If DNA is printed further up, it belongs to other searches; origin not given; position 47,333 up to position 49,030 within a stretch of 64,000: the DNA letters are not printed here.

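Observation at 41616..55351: Tightly coupled operon combining an ABC importer, a cyclic amidohydrolase, a TRAP transporter and an amidase: cyclic imide/ureide pathway of unassigned substrate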

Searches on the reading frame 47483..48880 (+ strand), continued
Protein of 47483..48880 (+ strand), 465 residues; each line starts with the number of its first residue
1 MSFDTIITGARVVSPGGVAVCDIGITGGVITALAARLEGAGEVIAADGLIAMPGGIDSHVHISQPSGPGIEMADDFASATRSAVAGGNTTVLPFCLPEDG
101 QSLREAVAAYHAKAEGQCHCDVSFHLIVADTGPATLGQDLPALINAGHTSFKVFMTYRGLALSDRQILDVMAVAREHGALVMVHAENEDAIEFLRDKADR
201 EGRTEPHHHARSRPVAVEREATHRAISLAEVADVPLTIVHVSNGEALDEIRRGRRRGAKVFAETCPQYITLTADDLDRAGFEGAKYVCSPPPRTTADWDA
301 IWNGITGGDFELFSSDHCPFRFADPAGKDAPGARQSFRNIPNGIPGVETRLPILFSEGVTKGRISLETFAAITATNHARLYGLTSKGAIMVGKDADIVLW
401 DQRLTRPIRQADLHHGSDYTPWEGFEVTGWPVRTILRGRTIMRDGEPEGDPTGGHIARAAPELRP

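Call 66: search_protein_families(library=ncbifam, proteins=[L002:3721-5193:-], max_evalue=1e-10)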
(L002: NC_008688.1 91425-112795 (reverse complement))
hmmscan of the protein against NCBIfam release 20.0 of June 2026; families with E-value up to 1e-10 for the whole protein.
L002:3721-5193:- (490 aa): 20 families
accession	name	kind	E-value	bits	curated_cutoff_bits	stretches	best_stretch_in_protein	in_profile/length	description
NF006549.0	PRK09045.1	equivalog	3.1e-43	148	540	1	197-452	175-429/444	TRZ/ATZ family hydrolase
NF006055.0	PRK08203.1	equivalog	3.4e-37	128.1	532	1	207-457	199-445/455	8-oxoguanine deaminase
NF004701.0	PRK06038.1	equivalog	1e-34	120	609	1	209-446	176-410/432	N-ethylammeline chlorohydrolase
NF005540.0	PRK07203.1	equivalog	1e-29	103.5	444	1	1-456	1-432/444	putative aminohydrolase SsnA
TIGR03314.1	Se_ssnA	subfamily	1.2e-29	103.4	455.5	1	3-457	2-432/441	putative selenium metabolism protein SsnA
NF005557.0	PRK07228.1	equivalog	3e-29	102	522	1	212-458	186-433/445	5'-deoxyadenosine deaminase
NF006681.0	PRK09229.1-2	equivalog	9.1e-29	100.5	362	1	15-454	16-442/451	formimidoylglutamate deiminase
NF006252.0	PRK08393.1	equivalog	1.9e-26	93.1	617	1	208-438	172-399/424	N-ethylammeline chlorohydrolase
NF009059.0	PRK12393.1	equivalog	2.3e-25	89.2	543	1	14-457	22-450/460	amidohydrolase family protein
NF006056.0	PRK08204.1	subfamily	1.7e-23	83.1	391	1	17-457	21-435/449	hypothetical protein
NF004801.0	PRK06151.1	subfamily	3.7e-22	78.8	416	1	233-459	230-459/491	chlorohydrolase family protein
NF004995.0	PRK06380.1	subfamily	2.1e-20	73.1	567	1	223-443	184-404/418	metal-dependent hydrolase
NF006679.0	PRK09228.1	subfamily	6.9e-19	67.9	351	1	239-437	226-429/433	guanine deaminase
NF005211.0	PRK06687.1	equivalog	2.2e-17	62.9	703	1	238-441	209-412/419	TRZ/ATZ family protein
TIGR02967.1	guan_deamin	equivalog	2.8e-16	59.5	375.4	1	238-404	200-366/401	guanine deaminase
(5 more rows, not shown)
